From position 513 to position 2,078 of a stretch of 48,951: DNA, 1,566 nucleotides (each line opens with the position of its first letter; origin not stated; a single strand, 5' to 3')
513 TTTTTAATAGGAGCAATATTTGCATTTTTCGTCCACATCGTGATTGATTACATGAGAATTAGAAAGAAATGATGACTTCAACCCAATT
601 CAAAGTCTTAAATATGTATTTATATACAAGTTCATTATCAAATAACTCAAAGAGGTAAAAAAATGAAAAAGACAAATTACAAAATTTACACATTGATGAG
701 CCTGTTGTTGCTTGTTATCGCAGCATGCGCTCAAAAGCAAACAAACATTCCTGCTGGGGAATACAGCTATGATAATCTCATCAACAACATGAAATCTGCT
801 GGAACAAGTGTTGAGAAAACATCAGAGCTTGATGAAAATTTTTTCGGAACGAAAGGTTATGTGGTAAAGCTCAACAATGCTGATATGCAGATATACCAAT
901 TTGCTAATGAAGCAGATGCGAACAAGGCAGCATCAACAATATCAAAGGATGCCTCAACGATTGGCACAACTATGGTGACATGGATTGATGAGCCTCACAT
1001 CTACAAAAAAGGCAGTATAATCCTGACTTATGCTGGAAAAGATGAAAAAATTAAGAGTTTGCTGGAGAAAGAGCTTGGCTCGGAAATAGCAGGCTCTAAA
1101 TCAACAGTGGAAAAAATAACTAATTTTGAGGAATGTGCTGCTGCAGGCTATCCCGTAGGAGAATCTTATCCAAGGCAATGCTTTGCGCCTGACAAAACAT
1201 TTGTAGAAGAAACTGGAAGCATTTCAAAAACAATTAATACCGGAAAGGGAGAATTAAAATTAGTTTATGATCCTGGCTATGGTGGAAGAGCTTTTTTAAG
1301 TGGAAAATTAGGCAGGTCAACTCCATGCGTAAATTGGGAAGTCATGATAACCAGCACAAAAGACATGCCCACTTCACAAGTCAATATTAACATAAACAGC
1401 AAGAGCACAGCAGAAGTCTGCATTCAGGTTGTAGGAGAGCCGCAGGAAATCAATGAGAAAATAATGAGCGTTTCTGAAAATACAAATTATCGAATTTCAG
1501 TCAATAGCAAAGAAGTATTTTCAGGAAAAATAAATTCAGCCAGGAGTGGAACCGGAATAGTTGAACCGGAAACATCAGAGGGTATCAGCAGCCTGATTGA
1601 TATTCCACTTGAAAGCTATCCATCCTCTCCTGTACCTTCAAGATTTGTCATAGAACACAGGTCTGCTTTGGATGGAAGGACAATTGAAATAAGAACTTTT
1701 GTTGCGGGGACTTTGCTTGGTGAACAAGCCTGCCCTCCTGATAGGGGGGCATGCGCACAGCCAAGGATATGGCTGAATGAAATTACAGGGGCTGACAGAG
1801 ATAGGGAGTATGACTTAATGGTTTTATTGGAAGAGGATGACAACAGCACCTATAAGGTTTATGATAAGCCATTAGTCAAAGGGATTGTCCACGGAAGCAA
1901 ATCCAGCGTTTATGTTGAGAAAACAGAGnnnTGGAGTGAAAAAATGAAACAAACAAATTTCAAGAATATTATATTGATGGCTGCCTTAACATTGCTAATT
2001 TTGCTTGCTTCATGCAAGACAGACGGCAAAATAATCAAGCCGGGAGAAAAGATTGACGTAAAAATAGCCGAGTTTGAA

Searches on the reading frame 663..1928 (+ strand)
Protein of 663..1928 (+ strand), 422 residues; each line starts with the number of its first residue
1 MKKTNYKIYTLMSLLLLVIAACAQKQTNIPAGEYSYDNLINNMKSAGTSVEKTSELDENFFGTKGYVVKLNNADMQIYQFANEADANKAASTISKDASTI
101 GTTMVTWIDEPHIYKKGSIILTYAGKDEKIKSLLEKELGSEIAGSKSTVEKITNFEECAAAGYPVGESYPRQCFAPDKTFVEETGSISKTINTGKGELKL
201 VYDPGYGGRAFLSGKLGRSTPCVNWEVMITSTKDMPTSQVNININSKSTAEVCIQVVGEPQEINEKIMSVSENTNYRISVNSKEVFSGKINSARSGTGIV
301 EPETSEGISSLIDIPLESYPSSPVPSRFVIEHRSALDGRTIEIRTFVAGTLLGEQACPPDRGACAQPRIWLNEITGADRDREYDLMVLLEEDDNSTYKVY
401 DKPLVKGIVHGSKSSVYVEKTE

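Call 77: find_encoding_contigs(protein=window:663-1928:+, flank=10000, max_places=1)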
Protein window:663-1928:+ (422 aa): no gene with exactly this product is on record in the collection.
